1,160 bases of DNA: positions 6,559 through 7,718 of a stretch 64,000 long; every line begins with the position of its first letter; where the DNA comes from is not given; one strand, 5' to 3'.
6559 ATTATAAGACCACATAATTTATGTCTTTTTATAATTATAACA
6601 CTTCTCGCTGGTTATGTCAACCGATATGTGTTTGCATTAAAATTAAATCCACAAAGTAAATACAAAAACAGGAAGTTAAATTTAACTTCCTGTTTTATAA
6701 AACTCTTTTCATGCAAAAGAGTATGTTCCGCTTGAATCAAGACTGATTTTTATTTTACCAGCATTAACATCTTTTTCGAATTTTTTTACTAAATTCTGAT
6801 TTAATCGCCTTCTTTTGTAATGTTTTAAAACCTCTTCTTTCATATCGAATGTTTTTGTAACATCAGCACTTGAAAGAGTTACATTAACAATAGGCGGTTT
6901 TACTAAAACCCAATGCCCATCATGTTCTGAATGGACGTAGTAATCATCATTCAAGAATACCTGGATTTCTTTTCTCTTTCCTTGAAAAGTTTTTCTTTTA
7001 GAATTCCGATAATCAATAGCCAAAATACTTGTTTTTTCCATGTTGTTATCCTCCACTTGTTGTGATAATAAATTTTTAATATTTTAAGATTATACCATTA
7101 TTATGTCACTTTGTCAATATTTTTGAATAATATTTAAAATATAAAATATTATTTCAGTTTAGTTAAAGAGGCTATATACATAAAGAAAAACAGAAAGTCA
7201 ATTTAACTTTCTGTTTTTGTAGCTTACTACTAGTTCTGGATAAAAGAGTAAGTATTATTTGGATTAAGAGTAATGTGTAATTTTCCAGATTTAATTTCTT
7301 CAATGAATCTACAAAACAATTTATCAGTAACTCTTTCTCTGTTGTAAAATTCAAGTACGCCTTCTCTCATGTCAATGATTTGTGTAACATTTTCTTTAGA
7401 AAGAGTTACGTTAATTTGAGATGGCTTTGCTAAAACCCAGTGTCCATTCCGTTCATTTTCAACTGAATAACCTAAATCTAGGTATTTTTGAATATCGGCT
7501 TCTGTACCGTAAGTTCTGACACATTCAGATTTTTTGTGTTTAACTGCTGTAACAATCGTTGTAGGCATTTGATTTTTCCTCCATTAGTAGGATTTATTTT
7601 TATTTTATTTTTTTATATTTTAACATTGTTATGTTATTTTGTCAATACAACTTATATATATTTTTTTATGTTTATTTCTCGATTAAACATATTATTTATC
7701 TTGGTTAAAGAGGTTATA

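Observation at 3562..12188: Five-copy family of 110-aa basic proteins, each an autonomous promoter-leader-ORF-terminator cassette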

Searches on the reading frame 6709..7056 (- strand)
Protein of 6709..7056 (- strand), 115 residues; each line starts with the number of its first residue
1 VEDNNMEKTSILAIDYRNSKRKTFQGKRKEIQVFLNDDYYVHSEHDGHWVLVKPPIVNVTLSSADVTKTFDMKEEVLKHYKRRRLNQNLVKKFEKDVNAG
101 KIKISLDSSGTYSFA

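Call 4: search_protein_families(library=pfam, proteins=[window:6709-7056:-], max_evalue=1)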
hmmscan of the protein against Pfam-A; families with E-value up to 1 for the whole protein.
window:6709-7056:- (115 aa): 1 family
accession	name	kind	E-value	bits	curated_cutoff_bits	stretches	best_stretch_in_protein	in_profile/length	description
PF07943.18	PBP5_C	-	0.0011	19.5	21.2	1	9-60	4-40/91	Penicillin-binding protein 5, C-terminal domain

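Call 5: search_protein_families(library=ncbifam, proteins=[window:6709-7056:-], max_evalue=1)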
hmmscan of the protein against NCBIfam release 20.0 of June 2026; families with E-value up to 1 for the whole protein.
window:6709-7056:- (115 aa): 0 families

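Call 10: search_protein_families(library=phrogs, proteins=[window:6709-7041:-], max_evalue=1)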
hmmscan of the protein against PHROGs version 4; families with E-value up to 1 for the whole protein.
window:6709-7041:- (110 aa): 3 families
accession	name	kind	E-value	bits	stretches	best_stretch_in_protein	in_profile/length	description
phrog_113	-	head and packaging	0.044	12.9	1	14-76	1208-1269/1272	portal protein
phrog_22423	-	unknown function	0.12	13.4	1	53-87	35-69/73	-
phrog_258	-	other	0.17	13.1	0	11-49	13-52/80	virulence associated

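Call 11: search_protein_families(library=padloc, proteins=[window:6709-7041:-], max_evalue=1)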
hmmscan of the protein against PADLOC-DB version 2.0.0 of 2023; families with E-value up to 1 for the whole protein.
window:6709-7041:- (110 aa): 0 families

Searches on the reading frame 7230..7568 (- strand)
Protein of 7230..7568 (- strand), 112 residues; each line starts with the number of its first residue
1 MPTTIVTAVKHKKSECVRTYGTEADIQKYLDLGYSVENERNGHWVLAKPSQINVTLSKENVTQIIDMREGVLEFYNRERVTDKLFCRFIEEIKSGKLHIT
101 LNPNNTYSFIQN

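Call 4: search_protein_families(library=pfam, proteins=[window:7230-7568:-], max_evalue=1)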
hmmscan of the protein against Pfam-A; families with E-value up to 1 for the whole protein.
window:7230-7568:- (112 aa): 2 families
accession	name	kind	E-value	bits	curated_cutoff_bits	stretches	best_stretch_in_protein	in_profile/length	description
PF24759.1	C2HC_ASCIZ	-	0.0059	17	25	1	10-27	1-18/25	ASCIZ third C2HC zinc finger domain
PF19671.4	DUF6174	-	0.13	13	23.8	1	34-100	17-87/122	Family of unknown function (DUF6174)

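Call 5: search_protein_families(library=ncbifam, proteins=[window:7230-7568:-], max_evalue=1)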
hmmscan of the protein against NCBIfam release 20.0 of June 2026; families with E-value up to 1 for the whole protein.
window:7230-7568:- (112 aa): 0 families

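Call 10: search_protein_families(library=phrogs, proteins=[window:7230-7568:-], max_evalue=1)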
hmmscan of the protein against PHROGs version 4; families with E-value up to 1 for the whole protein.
window:7230-7568:- (112 aa): 1 family
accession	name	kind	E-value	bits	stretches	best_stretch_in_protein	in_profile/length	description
phrog_38756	-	unknown function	0.022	16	1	81-105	16-40/74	-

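Call 11: search_protein_families(library=padloc, proteins=[window:7230-7568:-], max_evalue=1)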
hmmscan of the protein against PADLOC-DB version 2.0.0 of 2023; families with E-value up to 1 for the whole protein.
window:7230-7568:- (112 aa): 0 families
